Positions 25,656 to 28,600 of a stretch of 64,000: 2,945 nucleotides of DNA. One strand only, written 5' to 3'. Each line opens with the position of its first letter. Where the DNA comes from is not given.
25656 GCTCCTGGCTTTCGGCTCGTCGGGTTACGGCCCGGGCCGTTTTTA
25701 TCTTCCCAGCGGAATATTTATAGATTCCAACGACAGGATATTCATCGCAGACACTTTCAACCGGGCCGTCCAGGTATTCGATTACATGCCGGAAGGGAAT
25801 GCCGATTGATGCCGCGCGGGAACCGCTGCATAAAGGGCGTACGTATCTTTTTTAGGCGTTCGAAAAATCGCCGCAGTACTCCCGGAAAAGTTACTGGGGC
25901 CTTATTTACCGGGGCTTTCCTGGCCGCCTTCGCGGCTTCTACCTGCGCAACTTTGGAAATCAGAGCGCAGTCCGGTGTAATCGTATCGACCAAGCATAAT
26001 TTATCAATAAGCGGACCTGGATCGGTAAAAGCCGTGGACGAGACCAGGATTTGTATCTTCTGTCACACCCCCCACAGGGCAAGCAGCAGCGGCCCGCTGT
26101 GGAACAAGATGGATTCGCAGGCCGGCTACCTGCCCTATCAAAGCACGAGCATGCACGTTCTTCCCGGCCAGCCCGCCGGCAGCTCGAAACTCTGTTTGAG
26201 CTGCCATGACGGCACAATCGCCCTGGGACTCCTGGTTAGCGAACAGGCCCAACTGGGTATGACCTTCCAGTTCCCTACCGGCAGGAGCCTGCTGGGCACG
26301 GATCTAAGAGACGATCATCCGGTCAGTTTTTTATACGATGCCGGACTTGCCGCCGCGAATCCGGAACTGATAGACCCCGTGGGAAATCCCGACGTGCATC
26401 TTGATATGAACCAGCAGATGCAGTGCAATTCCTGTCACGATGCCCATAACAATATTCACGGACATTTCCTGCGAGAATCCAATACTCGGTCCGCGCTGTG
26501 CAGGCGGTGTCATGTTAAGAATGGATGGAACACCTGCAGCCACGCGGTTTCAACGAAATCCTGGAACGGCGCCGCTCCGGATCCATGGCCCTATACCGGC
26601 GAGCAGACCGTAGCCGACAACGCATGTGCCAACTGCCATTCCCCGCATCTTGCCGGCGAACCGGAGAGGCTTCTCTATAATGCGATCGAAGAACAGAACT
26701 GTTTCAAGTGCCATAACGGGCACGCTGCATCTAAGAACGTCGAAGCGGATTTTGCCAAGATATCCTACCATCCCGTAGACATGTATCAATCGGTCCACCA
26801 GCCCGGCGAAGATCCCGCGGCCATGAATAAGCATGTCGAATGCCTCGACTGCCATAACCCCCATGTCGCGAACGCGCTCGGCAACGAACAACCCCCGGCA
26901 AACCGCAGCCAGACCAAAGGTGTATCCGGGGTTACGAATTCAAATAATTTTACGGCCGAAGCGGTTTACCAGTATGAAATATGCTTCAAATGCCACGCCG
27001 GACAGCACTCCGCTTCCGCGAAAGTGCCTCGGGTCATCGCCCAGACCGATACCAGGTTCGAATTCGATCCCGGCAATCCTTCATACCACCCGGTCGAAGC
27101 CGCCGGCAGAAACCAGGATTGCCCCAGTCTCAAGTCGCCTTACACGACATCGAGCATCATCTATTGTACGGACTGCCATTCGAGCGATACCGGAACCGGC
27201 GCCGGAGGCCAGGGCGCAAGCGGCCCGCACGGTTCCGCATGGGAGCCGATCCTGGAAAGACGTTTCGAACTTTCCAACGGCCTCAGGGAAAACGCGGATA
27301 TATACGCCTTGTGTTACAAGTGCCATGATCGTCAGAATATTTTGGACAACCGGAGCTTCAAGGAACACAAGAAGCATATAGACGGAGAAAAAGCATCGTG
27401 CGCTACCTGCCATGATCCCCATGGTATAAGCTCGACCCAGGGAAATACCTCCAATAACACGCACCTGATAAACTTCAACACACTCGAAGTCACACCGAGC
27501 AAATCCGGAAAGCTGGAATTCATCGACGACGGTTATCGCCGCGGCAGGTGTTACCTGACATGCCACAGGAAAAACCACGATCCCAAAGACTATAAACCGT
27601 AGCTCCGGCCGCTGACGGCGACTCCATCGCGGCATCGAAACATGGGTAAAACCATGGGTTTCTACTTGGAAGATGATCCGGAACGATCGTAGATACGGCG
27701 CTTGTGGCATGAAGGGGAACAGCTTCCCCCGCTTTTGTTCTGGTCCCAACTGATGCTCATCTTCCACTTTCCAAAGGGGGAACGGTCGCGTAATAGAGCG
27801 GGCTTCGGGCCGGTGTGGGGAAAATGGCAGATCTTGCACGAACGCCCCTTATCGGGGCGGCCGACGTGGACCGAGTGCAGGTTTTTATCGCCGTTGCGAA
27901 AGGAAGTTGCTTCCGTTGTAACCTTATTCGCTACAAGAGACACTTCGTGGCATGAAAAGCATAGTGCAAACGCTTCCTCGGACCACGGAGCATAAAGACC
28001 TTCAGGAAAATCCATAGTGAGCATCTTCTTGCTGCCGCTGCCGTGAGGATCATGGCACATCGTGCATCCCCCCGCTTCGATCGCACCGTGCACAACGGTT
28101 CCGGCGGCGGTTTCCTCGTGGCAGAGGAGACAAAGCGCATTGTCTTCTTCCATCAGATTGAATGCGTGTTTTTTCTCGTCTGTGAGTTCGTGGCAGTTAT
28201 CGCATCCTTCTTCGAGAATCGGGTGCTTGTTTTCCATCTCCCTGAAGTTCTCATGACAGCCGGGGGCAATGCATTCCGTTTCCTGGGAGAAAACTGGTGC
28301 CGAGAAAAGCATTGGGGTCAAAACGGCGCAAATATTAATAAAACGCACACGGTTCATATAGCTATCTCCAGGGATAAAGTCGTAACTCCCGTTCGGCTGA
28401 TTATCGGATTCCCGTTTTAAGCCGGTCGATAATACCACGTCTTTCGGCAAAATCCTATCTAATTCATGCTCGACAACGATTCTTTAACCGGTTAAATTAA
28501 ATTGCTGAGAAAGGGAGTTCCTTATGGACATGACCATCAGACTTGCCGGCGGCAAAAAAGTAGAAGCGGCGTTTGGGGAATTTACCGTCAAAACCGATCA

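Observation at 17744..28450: Sigma-54-controlled gene cluster: four multihaem cytochromes, two NHL beta-propeller lipoproteins and a ~670-aa outer-membrane beta-barrel (candidate non-canonical porin-cytochrome electron conduit)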

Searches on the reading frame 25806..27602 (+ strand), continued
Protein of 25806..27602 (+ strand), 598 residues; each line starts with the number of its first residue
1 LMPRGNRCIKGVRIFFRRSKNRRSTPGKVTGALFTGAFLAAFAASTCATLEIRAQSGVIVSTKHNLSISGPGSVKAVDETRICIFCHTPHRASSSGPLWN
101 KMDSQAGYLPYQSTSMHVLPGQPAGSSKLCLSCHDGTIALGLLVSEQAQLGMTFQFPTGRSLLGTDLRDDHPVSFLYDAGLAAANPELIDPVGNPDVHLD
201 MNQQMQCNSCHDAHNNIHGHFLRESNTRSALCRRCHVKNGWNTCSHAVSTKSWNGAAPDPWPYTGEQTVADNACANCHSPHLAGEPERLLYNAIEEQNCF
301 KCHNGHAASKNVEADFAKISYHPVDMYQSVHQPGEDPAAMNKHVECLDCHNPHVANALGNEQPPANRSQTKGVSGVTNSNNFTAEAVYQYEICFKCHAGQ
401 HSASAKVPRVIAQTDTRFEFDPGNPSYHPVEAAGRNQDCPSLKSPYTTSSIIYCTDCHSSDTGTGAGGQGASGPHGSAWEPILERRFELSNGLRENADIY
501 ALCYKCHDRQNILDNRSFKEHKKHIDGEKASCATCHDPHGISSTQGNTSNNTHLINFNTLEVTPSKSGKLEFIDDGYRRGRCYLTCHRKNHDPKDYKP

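Call 97: fold_search(model_id=the predicted structure, library=pdb)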
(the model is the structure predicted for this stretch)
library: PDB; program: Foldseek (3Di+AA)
matches with E <= 10: 30; with E <= 0.001: 1
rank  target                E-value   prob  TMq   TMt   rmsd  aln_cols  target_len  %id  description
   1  7tfs                  3.6e-05  1.00  0.21  0.50   7.0       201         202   35  Cryo-EM of the OmcE nanowires from Geobacter sulfurreducens (released 2022-05-04)
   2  4rkm_A                2.6e+00  0.01  0.07  0.06  13.1       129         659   21  Wolinella succinogenes octaheme sulfite reductase MccA, form I (released 2015-02-04)
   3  1jae                  2.8e+00  0.01  0.03  0.04  11.9        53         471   13  STRUCTURE OF TENEBRIO MOLITOR LARVAL ALPHA-AMYLASE (released 1998-11-04)
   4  1kbk                  4.3e+00  0.01  0.04  0.04  11.2        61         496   11  Mechanistic Analyses of Catalysis in Human Pancreatic Alpha-Amylase: Detailed Kinetic and Structural Studies of Mutants  (released 2002-04-10)
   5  1dhk_A                4.9e+00  0.01  0.03  0.04  11.9        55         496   13  STRUCTURE OF PORCINE PANCREATIC ALPHA-AMYLASE (released 1997-12-24)
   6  1ose_A                5.2e+00  0.01  0.03  0.04  11.8        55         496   11  Porcine pancreatic alpha-amylase complexed with acarbose (released 1997-04-01)
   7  3old_A                5.2e+00  0.01  0.04  0.04  11.2        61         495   10  Crystal structure of alpha-amylase in complex with acarviostatin I03 (released 2011-04-13)
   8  1xgz                  5.5e+00  0.01  0.03  0.04  11.4        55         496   11  Structure of the N298S variant of human pancreatic alpha-amylase (released 2005-05-24)
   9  1pif                  5.8e+00  0.01  0.04  0.04  12.3        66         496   12  PIG ALPHA-AMYLASE (released 1996-12-07)
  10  1vah                  5.8e+00  0.01  0.03  0.04  11.9        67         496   12  Crystal structure of the pig pancreatic-amylase complexed with r-nitrophenyl-a-D-maltoside (released 2005-04-26)
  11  4rkm_G                6.2e+00  0.01  0.07  0.06  13.0       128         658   22  Wolinella succinogenes octaheme sulfite reductase MccA, form I (released 2015-02-04)
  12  1hny                  6.2e+00  0.01  0.03  0.04  11.8        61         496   11  The structure of human pancreatic alpha-amylase at 1.8 angstroms resolution and comparisons with related enzymes (released 1996-03-08)
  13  9h95_A                6.6e+00  0.02  0.04  0.06   7.6        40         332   12  YnaI in closed conformation purified in DDM with additional lipids showing ligand-filled pockets (released 2025-09-24)
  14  1q4n                  6.6e+00  0.01  0.03  0.04  11.4        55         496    9  Structural studies of Phe256Trp of human salivary alpha-amylase: implications for the role of a conserved water molecule (released 2004-03-16)
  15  1kgu                  7.0e+00  0.01  0.03  0.04  11.8        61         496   11  THREE DIMENSIONAL STRUCTURE ANALYSIS OF THE R337A VARIANT OF HUMAN PANCREATIC ALPHA-AMYLASE (released 2002-01-16)
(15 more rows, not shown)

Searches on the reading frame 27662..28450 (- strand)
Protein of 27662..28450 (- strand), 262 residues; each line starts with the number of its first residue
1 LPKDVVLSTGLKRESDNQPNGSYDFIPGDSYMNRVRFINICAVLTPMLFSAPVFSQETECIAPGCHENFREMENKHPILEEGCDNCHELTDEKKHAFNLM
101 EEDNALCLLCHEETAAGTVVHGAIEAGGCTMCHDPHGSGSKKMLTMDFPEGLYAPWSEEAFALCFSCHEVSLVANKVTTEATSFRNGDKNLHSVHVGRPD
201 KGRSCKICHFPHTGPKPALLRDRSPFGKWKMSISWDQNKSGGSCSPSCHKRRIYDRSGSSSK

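Call 4: search_protein_families(library=pfam, proteins=[window:27662-28450:-], max_evalue=0.01)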
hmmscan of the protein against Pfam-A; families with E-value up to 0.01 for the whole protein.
window:27662-28450:- (262 aa): 6 families
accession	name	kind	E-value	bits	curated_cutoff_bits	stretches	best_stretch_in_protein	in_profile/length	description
PF09699.15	Paired_CXXCH_1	-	4e-21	74.9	20.6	3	121-169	1-37/41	Doubled CXXCH motif (Paired_CXXCH_1)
PF14522.11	Cytochrome_C7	-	3e-05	24.2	24.8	1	76-134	8-67/67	Cytochrome c7 and related cytochrome c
PF14537.11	Cytochrom_c3_2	-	7.3e-05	23.6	25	1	128-213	8-68/79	Cytochrome c3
PF22113.1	Mtrc-MtrF_II-IV_dom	-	0.00024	21.1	30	1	64-212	11-166/176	Outer membrane cytochrome MtrC/MtrF-like, domains II/IV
PF24734.1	DUF7685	-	0.0064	16.8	27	1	83-115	2-36/43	Domain of unknown function (DUF7685)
PF19019.6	Phlebo_G2_C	-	0.0067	16.6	25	0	163-211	12-63/171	Phlebovirus glycoprotein G2 C-terminal domain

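Call 5: search_protein_families(library=ncbifam, proteins=[window:27662-28450:-], max_evalue=0.01)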
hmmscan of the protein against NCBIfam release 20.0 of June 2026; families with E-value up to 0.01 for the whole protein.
window:27662-28450:- (262 aa): 4 families
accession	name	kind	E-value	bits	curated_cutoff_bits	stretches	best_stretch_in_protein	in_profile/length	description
TIGR01905.1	paired_CXXCH_1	subfamily_domain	2e-17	62.8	25.2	3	121-147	1-27/41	doubled CXXCH domain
NF041028.1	decahem_GSU2203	exception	2.3e-11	43.5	325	1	58-182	147-266/317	GSU2203 family decaheme c-type cytochrome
TIGR03508.1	decahem_SO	subfamily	1.8e-10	40.7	192.2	1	61-209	119-248/258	DmsE family decaheme c-type cytochrome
NF045713.1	CxxCH_16_HmcA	equivalog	0.00027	19.7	400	1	56-136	173-255/541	sulfate respiration complex hexadecaheme cytochrome HmcA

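Call 69: search_solved_structures(query=window:27662-28357:-, max_evalue=0.1)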
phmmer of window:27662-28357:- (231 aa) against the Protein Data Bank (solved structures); distinct sequences matched with E-value up to 0.1: 1.
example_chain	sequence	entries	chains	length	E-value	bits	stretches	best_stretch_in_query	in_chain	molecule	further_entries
6r2q_A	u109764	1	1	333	0.0011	21.7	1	21-119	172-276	Cystathionine beta-synthase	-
